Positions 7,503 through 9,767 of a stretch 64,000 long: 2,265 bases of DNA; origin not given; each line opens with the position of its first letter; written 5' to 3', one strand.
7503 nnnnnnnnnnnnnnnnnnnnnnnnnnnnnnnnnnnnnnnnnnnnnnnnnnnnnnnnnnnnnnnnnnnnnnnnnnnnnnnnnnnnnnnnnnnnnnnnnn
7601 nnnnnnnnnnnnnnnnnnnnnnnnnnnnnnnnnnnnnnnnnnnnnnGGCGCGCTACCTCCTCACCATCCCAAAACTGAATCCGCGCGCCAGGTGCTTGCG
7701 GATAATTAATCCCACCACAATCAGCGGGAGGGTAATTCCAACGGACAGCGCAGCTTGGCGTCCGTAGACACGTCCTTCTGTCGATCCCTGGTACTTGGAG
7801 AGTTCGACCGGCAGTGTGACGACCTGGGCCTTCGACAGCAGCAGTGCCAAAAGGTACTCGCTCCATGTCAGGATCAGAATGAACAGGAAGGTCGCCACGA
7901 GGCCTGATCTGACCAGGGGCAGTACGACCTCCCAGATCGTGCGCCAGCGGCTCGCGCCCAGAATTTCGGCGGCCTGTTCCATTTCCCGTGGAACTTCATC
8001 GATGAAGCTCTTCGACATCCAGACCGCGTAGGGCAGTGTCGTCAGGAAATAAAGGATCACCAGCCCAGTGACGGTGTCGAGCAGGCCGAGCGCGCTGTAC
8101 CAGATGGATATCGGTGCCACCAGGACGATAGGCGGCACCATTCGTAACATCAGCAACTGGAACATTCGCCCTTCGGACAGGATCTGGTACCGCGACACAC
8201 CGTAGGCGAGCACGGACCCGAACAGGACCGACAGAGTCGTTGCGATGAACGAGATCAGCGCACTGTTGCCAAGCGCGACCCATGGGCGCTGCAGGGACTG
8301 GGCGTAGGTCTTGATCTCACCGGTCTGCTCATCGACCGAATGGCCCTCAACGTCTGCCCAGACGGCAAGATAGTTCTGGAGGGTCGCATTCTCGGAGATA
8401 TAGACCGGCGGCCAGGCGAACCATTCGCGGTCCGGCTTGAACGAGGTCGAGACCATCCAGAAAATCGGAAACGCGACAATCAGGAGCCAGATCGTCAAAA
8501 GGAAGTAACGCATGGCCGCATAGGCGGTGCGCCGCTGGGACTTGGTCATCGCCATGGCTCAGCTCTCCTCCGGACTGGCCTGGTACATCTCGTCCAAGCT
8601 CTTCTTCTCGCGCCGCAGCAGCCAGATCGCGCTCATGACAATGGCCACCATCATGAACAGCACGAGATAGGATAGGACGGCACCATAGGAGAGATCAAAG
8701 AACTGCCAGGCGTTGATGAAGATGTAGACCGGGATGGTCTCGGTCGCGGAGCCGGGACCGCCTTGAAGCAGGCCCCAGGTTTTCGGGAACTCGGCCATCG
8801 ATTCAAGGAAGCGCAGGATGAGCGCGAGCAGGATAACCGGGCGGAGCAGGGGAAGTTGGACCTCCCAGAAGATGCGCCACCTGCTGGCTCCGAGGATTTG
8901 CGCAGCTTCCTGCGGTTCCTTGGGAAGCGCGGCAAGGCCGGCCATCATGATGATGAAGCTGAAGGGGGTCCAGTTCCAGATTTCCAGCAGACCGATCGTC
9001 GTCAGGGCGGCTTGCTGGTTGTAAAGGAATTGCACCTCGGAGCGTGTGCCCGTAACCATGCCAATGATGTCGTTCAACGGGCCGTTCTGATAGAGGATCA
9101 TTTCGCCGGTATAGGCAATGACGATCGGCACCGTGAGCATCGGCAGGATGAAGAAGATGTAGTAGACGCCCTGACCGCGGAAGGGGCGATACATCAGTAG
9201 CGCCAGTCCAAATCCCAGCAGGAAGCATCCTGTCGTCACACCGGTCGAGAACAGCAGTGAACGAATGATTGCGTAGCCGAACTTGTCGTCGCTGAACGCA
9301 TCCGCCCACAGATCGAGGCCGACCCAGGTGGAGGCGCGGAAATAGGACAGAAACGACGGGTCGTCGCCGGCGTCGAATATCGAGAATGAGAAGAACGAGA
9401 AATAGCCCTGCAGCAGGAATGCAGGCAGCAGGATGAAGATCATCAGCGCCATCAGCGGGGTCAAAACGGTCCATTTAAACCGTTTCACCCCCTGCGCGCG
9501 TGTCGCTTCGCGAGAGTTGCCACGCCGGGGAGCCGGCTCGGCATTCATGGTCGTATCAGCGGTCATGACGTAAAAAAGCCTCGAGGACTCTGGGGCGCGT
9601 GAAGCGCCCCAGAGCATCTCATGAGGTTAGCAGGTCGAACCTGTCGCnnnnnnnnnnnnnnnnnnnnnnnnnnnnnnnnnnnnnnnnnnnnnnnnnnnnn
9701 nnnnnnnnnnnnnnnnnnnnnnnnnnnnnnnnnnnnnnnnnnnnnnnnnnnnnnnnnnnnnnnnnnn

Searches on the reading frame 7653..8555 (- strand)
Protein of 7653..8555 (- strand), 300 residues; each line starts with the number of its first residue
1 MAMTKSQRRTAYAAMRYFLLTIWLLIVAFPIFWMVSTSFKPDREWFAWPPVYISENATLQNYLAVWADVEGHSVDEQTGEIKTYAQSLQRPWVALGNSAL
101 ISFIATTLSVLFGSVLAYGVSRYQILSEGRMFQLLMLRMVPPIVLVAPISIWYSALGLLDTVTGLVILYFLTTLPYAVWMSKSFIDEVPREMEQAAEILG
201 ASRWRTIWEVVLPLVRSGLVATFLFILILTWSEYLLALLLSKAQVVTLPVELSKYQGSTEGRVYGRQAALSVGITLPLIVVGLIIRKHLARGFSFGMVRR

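Call 101: search_protein_families(library=pfam, proteins=[window:7653-8555:-], max_evalue=0.00001)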
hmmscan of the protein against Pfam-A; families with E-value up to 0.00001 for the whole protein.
window:7653-8555:- (300 aa): 1 family
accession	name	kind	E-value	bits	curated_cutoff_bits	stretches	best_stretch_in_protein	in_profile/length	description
PF00528.27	BPD_transp_1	-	2.9e-21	76.5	26.4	1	110-292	2-181/184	Binding-protein-dependent transport system inner membrane component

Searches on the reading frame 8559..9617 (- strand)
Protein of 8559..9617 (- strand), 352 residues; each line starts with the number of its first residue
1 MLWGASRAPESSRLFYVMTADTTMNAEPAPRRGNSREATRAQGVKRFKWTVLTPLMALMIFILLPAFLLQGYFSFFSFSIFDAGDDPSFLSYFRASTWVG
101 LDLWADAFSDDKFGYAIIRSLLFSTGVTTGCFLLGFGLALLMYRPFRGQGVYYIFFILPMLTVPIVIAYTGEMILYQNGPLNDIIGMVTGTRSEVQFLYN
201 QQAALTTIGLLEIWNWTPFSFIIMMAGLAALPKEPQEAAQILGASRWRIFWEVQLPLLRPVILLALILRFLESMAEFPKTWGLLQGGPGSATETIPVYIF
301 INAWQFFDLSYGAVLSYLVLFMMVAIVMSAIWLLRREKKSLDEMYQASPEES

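Call 101: search_protein_families(library=pfam, proteins=[window:8559-9617:-], max_evalue=0.00001)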
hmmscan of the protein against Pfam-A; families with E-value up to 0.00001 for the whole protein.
window:8559-9617:- (352 aa): 1 family
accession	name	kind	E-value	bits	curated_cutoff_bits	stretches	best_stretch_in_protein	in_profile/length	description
PF00528.27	BPD_transp_1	-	1.2e-16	61.5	26.4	1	133-334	3-175/184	Binding-protein-dependent transport system inner membrane component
